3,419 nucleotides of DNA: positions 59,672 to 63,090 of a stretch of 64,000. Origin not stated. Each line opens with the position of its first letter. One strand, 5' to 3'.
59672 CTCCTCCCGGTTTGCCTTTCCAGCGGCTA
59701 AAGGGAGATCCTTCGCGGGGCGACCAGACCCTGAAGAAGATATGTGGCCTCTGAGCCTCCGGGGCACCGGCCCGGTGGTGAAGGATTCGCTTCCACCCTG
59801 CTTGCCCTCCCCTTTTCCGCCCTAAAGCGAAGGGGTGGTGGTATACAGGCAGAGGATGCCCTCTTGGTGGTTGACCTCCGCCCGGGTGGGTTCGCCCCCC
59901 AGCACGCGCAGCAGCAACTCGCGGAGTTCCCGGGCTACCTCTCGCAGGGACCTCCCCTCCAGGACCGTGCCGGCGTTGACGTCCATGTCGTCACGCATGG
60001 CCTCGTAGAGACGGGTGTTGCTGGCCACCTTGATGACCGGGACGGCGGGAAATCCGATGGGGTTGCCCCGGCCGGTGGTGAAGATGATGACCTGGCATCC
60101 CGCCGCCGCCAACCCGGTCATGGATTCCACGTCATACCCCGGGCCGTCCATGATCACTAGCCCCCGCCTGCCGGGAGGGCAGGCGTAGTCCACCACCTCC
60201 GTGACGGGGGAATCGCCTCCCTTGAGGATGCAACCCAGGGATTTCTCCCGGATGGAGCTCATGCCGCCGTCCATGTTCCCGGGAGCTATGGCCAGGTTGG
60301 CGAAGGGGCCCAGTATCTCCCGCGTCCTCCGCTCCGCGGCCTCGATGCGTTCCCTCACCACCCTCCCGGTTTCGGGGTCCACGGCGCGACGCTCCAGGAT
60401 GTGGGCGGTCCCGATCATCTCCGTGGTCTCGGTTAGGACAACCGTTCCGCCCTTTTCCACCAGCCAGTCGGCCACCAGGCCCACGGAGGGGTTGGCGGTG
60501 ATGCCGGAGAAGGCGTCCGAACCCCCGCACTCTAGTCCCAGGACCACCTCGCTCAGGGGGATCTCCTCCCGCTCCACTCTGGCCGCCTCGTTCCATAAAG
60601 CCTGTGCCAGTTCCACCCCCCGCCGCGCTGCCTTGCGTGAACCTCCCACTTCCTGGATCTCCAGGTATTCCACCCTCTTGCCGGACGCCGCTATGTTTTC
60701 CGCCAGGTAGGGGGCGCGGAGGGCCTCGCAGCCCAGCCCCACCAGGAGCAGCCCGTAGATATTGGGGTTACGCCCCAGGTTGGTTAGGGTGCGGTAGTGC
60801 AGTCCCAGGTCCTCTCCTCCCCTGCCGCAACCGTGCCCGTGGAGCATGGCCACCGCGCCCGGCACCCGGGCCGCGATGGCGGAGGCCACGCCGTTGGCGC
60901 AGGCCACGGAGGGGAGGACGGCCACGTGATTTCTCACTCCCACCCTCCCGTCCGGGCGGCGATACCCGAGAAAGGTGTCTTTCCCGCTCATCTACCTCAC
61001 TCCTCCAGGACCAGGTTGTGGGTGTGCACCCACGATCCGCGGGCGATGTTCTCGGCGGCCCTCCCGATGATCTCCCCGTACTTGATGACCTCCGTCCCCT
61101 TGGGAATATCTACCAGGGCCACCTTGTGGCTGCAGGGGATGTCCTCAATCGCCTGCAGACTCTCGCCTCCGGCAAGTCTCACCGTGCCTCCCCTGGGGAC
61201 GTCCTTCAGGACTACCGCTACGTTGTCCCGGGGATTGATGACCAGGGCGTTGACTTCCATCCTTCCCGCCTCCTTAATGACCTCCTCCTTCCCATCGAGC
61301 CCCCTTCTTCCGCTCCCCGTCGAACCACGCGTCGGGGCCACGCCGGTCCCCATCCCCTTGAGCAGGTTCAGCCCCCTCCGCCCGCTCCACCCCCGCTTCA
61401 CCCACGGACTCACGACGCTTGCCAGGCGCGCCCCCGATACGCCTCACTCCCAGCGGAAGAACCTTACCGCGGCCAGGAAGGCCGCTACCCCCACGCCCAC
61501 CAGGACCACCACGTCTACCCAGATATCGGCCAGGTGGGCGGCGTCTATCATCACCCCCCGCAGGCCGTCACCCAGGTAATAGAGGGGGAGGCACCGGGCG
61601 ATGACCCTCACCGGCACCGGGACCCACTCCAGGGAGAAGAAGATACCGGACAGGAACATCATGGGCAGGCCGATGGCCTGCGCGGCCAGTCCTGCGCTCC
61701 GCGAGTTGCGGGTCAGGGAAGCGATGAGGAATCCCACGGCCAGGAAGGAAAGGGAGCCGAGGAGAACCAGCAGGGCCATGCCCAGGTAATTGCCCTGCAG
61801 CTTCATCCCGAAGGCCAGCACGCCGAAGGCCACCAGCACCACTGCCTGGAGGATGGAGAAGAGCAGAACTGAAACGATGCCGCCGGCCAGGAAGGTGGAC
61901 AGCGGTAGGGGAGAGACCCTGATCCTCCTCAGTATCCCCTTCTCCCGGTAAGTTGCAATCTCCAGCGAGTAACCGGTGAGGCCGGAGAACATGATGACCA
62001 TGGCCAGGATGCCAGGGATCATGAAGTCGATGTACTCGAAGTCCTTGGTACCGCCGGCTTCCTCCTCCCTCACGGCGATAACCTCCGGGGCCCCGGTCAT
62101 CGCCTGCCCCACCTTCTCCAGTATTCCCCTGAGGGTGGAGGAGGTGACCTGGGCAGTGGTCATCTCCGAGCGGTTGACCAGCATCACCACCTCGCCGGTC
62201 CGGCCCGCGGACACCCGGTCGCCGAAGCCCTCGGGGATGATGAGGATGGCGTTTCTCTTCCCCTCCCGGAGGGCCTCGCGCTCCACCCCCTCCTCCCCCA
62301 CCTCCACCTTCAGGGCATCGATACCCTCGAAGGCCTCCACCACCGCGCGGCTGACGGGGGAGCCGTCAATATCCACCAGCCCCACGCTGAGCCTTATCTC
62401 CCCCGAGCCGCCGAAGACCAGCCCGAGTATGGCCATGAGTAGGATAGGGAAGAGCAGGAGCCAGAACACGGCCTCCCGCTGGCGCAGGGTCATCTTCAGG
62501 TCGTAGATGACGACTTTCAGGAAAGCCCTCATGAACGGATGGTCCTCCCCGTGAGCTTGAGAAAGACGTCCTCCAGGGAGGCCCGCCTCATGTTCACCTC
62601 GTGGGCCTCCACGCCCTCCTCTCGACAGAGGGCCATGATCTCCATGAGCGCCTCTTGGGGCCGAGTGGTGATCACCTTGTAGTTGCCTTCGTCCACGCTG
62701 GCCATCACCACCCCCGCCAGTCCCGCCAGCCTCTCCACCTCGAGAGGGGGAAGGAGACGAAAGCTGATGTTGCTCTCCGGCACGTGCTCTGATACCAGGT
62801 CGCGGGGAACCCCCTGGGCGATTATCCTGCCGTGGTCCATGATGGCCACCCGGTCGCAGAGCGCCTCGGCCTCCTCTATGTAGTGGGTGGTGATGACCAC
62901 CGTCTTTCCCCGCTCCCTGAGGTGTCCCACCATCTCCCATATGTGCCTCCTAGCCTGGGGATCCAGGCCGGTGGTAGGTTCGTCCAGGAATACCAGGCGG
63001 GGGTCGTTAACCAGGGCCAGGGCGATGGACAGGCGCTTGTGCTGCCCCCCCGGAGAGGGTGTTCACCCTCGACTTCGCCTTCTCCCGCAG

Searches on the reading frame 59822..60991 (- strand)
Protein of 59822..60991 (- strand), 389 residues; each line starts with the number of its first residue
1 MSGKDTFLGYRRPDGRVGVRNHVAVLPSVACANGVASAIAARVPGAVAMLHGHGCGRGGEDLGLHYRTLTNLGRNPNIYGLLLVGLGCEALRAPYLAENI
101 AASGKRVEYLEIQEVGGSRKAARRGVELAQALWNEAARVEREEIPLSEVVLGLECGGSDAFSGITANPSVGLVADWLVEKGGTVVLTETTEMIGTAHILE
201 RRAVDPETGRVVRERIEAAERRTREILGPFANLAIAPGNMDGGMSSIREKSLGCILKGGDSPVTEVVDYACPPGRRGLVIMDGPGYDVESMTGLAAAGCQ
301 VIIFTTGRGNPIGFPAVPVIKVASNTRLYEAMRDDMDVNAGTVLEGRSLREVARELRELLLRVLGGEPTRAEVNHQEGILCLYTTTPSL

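Call 67: search_protein_families(library=pfam, proteins=[window:59822-60991:-], max_evalue=0.00001)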
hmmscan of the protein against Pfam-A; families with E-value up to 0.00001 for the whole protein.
window:59822-60991:- (389 aa): 2 families
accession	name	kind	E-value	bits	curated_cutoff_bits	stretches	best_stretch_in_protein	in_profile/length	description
PF20629.2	GD_AH_C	-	2.6e-86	289.3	26.8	1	146-380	1-235/242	D-galactarate/Altronate dehydratase, C-terminal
PF04295.18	GD_AH_second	-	4.4e-39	134.1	27.3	1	9-136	1-135/136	D-galactarate dehydratase/Altronate hydrolase, second domain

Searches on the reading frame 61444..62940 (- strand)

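Call 67: search_protein_families(library=pfam, proteins=[window:61444-62940:-], max_evalue=0.00001)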
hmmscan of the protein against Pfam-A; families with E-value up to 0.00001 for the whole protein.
window:61444-62940:- (498 aa): 2 families
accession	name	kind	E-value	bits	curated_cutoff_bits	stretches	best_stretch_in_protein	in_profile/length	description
PF12698.13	ABC2_membrane_3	-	2.9e-53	181.6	31.6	1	158-492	4-346/347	ABC-2 family transporter protein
PF01061.29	ABC2_membrane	-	8.3e-27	94.5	26.9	1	306-464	49-210/211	ABC-2 type transporter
